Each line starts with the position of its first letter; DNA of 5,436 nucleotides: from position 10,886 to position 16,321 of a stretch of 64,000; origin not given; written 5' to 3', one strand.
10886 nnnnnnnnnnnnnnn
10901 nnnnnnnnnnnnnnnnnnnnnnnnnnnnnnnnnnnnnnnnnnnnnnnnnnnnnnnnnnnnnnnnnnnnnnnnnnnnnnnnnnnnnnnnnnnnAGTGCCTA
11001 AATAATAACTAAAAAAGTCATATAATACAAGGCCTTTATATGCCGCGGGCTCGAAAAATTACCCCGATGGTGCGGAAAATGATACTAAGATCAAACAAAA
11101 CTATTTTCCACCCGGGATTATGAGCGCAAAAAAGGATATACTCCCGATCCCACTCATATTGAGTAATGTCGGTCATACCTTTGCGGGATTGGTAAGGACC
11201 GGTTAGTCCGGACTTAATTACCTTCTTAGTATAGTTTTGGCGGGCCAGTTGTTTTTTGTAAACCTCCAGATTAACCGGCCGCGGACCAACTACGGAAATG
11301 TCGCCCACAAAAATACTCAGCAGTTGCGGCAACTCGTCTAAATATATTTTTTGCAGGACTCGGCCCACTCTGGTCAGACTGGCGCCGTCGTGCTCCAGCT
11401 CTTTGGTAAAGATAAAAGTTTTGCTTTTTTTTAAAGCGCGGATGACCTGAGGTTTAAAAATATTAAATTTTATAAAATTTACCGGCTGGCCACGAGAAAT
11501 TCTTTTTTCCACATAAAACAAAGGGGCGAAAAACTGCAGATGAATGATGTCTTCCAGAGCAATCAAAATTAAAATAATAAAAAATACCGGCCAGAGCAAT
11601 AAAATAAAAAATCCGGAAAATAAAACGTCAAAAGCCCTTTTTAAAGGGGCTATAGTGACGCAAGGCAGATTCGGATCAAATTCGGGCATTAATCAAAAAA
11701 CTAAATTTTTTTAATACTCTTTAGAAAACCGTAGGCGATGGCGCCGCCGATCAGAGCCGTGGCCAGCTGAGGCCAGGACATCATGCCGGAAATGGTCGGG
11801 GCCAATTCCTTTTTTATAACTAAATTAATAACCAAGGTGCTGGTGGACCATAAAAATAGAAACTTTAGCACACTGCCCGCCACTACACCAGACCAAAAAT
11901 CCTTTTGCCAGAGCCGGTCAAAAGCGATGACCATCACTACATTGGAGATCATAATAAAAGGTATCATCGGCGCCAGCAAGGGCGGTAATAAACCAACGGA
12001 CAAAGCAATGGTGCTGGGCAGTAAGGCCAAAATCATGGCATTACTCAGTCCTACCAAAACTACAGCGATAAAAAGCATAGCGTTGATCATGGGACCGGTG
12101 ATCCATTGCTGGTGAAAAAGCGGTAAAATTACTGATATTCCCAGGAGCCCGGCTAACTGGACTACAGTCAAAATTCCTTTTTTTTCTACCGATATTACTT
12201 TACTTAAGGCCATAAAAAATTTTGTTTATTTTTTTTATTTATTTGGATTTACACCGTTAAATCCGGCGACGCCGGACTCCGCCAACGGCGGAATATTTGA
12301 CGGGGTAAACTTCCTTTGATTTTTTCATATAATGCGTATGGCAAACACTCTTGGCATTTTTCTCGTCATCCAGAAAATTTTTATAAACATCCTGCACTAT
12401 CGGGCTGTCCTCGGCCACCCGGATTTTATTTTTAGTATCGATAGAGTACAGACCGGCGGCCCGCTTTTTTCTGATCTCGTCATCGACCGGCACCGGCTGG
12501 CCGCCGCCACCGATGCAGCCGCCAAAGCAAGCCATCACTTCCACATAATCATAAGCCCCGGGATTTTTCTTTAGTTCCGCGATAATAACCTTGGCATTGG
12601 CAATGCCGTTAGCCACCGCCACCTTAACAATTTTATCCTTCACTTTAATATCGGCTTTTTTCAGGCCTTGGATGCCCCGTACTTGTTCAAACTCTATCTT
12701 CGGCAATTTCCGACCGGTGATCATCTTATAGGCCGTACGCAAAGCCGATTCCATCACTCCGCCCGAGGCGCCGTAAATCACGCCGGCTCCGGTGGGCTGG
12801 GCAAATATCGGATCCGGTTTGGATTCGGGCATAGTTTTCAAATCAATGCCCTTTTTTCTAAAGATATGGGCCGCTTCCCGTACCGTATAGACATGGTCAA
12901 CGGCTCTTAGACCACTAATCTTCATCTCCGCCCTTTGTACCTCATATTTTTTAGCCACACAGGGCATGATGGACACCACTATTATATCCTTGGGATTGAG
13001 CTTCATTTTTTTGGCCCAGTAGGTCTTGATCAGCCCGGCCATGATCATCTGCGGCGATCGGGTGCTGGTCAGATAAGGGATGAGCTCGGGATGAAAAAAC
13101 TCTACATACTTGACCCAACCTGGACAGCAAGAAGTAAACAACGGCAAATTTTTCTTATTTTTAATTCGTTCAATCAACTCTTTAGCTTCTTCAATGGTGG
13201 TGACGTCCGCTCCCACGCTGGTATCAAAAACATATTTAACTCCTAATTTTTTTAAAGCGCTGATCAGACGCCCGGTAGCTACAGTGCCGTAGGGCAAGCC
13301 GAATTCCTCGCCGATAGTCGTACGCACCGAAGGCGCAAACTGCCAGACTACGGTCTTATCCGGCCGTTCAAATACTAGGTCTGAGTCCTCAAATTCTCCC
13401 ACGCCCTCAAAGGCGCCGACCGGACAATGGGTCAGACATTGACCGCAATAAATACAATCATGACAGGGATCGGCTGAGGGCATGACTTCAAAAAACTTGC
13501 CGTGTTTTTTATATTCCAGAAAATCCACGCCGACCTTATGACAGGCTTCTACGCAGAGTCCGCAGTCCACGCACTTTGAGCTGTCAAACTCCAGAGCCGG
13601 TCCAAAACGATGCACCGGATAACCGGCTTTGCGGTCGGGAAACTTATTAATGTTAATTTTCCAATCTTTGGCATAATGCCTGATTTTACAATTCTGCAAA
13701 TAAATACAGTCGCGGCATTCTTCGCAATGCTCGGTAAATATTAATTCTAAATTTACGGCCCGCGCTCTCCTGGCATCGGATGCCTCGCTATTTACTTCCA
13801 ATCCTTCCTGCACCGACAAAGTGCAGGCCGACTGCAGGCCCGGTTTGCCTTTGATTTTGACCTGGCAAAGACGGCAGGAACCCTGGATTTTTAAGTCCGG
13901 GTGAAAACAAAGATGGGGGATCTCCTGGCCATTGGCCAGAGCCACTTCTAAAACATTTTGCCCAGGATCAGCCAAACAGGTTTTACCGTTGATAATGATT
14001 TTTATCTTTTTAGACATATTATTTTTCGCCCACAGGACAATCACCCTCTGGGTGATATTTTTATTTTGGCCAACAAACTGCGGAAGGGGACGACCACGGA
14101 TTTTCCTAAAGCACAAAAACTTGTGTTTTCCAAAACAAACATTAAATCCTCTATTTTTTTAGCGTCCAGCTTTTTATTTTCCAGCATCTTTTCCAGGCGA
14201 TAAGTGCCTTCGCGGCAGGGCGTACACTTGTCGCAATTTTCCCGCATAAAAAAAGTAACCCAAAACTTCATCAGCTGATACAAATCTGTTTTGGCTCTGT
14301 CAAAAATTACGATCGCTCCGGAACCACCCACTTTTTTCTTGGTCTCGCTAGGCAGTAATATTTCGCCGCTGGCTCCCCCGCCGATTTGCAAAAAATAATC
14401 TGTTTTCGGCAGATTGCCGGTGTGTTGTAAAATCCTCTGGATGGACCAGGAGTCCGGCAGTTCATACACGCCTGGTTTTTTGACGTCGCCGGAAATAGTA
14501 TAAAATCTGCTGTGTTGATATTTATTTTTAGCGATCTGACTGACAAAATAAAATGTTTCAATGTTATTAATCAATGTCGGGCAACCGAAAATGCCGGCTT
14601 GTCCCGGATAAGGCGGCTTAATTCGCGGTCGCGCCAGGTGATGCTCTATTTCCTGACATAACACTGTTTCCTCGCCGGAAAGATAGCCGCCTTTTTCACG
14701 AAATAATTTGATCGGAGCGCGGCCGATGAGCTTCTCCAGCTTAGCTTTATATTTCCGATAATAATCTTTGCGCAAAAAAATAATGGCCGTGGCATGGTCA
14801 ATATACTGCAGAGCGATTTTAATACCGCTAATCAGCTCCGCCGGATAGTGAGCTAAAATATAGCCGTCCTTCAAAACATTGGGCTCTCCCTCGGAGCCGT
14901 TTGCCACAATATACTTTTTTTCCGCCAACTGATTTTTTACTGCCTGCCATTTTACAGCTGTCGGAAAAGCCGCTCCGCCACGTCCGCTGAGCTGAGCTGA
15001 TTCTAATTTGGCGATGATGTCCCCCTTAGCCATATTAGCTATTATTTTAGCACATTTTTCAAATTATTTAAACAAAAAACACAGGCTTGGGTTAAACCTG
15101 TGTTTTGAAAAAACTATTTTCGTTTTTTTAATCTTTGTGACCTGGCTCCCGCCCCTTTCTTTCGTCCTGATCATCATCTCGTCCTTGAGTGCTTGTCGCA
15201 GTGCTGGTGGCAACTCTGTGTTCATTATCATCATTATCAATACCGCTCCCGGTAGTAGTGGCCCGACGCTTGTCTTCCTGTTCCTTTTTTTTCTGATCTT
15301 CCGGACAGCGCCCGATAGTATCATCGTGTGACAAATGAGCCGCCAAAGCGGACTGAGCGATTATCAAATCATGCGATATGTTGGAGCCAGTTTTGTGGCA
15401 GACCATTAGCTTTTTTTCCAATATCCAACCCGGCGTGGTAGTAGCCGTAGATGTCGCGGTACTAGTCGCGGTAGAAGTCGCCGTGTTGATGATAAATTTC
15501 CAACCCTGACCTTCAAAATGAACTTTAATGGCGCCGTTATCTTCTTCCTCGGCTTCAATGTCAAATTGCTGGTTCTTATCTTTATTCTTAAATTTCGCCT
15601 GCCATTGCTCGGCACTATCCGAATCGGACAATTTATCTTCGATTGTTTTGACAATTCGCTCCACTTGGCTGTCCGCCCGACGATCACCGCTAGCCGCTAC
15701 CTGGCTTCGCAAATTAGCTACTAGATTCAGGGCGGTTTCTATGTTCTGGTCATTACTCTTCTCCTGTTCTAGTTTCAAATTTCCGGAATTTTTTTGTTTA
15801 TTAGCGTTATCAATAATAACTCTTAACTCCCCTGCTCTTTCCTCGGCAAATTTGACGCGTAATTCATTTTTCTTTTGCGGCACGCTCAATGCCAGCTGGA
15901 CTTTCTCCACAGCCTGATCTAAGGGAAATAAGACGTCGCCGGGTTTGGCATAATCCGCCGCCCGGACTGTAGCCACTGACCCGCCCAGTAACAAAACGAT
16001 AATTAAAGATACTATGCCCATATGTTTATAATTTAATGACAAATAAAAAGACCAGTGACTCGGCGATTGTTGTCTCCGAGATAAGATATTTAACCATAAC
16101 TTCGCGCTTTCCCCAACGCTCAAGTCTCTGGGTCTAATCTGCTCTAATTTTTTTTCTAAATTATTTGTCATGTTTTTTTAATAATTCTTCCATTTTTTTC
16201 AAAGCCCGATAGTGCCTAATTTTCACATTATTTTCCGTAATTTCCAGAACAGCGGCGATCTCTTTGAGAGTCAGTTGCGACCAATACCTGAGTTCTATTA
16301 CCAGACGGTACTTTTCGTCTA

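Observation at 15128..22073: Candidate cell-surface attachment locus: giant adhesin-like protein, two VirB2/TrbC-like pilin paralogs, ECF sigma factor and membrane anti-sigma-like protein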

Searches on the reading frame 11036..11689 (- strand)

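Call 9: search_protein_families(library=pfam, proteins=[window:11036-11689:-], max_evalue=0.01)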
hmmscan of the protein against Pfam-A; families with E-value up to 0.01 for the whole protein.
window:11036-11689:- (217 aa): 1 family
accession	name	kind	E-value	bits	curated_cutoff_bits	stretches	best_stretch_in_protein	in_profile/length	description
PF02397.22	Bac_transf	-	2.5e-30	105.8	27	1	17-212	1-178/179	Bacterial sugar transferase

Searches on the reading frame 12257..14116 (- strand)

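Call 9: search_protein_families(library=pfam, proteins=[window:12257-14116:-], max_evalue=0.01)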
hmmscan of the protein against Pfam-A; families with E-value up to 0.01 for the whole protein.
window:12257-14116:- (619 aa): 13 families
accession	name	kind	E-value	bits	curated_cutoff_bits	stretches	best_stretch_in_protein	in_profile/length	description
PF02906.19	Fe_hyd_lg_C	-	3.9e-89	298.9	22.1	1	254-538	1-245/245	Iron only hydrogenase large subunit, C-terminal domain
PF13510.11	Fer2_4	-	1.3e-16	60.9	22.8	1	36-111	2-80/82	2Fe-2S iron-sulfur cluster binding domain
PF02256.22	Fe_hyd_SSU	-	2.9e-12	46.9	24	1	546-598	1-55/56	Iron hydrogenase small subunit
PF00037.32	Fer4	-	4.4e-08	33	21.1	2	220-236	7-23/24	4Fe-4S binding domain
PF13187.11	Fer4_9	-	5.7e-07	29.9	27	2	130-194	1-49/52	4Fe-4S dicluster domain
PF12838.12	Fer4_7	-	1.4e-06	29.1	27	1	181-235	1-52/52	4Fe-4S dicluster domain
PF14697.11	Fer4_21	-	4.6e-06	27.1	35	1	178-234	4-55/59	4Fe-4S dicluster domain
PF12837.12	Fer4_6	-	3.3e-05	24.1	25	1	176-193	3-20/24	4Fe-4S binding domain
PF13183.11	Fer4_8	-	0.00022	22.1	27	1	179-234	2-67/68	4Fe-4S dicluster domain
PF12797.12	Fer4_2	-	0.00033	20.9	24.5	1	175-192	3-20/22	4Fe-4S binding domain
PF10588.14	NADH-G_4Fe-4S_3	-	0.00081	19.3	27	1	119-155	1-37/40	NADH-ubiquinone oxidoreductase-G iron-sulfur binding region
PF13237.11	Fer4_10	-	0.00084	19.7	25.5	0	176-232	3-53/53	4Fe-4S dicluster domain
PF13484.11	Fer4_16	-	0.0041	18.3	30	1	221-246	2-28/66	4Fe-4S double cluster binding domain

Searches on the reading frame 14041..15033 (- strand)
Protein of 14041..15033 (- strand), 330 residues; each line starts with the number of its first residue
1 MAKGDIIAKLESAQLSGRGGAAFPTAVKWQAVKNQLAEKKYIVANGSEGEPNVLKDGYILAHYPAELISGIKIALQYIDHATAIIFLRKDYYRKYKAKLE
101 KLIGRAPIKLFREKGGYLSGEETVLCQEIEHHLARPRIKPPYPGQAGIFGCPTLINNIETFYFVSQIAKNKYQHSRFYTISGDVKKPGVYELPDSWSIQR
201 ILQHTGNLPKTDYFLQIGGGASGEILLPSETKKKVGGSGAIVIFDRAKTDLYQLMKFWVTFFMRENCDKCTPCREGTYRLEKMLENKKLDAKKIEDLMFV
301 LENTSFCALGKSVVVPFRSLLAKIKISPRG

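Call 9: search_protein_families(library=pfam, proteins=[window:14041-15033:-], max_evalue=0.01)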
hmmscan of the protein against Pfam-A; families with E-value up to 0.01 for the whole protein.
window:14041-15033:- (330 aa): 3 families
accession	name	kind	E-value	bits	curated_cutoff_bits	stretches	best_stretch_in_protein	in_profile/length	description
PF01512.22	Complex1_51K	-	7.8e-32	110.7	31.2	1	12-165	3-149/150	Nuo51 FMN-binding domain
PF10589.14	NADH_4Fe-4S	-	1.9e-16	60.2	23.5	1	254-323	2-77/85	NADH-ubiquinone oxidoreductase-F iron-sulfur binding region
PF10531.15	SLBB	-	0.00087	19.5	27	1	178-206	2-30/55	SLBB domain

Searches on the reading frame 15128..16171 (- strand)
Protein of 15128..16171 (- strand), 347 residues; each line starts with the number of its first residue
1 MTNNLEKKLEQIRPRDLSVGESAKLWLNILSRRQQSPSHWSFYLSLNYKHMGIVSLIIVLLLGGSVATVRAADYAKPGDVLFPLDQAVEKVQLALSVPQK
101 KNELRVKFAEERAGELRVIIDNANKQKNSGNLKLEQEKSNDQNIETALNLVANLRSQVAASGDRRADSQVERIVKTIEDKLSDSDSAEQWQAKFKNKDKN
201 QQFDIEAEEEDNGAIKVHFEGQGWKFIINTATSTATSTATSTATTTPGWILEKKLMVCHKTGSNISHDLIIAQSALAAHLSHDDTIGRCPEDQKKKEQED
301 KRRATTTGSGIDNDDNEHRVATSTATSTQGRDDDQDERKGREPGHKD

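Call 3: search_protein_families(library=pfam, proteins=[window:15128-16171:-], max_evalue=0.1)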
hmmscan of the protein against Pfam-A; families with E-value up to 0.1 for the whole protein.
window:15128-16171:- (347 aa): 2 families
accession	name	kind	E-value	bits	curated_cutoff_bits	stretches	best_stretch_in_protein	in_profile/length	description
PF18915.5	DUF5667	-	6.9e-08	33.3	27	1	77-162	4-77/99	Domain of unknown function (DUF5667)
PF25653.1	HMG-CoA_red_N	-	0.045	14.7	27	0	68-122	58-112/115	Hydroxymethylglutaryl-CoA reductase, N-terminal domain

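Call 4: search_protein_families(library=ncbifam, proteins=[window:15128-16171:-], max_evalue=0.1)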
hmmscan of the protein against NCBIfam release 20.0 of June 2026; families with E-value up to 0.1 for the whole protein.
window:15128-16171:- (347 aa): 1 family
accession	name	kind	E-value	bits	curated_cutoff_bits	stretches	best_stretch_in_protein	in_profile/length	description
NF033689.1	N2Fix_CO_CowN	equivalog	0.068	14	48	0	167-202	13-48/89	N(2)-fixation sustaining protein CowN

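Call 45: find_related_loci(query=A2, collection=metagenome_contigs, flank=6000)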
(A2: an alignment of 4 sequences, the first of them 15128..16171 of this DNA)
Query A2 (347 aa) in metagenome_contigs; peptide patterns used: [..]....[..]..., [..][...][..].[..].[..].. (x = any residue, [..] = any of these).
248 stretches matched a pattern; 28 encode a relative of the query (tblastn E <= 1e-3); 28 distinct loci.
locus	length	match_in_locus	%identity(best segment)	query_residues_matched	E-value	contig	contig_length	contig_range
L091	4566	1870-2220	39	3-120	1e-21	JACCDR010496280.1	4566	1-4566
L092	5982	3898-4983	40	4-289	1e-20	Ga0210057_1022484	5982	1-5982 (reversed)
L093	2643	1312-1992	29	68-289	1e-19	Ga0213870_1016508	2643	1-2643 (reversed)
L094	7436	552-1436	30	16-292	6e-19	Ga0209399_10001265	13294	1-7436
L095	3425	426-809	39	4-131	6e-19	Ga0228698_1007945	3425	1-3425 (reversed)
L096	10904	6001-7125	33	3-292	1e-18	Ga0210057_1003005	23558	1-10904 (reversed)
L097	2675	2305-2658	38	4-120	7e-18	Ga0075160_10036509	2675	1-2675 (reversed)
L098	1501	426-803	35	3-129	1e-17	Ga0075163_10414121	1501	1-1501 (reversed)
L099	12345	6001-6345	37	4-112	1e-15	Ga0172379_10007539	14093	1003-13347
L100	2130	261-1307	36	3-289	5e-16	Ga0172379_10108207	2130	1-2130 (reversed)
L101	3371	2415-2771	38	5-121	2e-15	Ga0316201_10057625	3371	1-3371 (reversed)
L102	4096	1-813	57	72-289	8e-15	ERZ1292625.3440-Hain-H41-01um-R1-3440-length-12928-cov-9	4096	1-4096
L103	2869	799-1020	48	39-116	8e-15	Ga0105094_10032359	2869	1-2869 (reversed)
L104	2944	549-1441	34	4-289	1e-16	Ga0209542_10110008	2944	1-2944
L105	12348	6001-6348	36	3-117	2e-14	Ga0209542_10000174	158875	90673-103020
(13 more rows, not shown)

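Call 79: search_protein_representatives(protein=window:15128-16171:-)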
Query: 347 residues. Proteins with E-value up to 0.001 (for the whole library): 1338; up to 1e-10: 229; up to 1e-30: 5. The best 150 are listed.
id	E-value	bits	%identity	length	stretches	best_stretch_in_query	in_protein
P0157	2.2e-68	247.3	50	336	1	1-323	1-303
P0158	1.3e-59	218.5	43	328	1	1-341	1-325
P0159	2.7e-57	210.9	52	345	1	60-292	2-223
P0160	2.8e-47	178.0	39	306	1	1-303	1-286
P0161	2.5e-43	165.0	39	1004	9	236-294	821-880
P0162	1.2e-23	100.4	35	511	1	2-227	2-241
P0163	2.3e-23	99.5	33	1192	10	254-291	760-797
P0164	1.0e-22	97.3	37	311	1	3-210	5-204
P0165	1.2e-22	97.1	37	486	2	1-150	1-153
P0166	1.4e-22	96.9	36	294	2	1-146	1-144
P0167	1.0e-21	94.0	38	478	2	1-125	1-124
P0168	2.9e-21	92.5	31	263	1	1-219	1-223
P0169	1.2e-20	90.6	41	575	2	4-120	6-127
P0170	1.3e-20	90.4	42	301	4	252-291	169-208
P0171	1.3e-20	90.4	34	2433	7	243-290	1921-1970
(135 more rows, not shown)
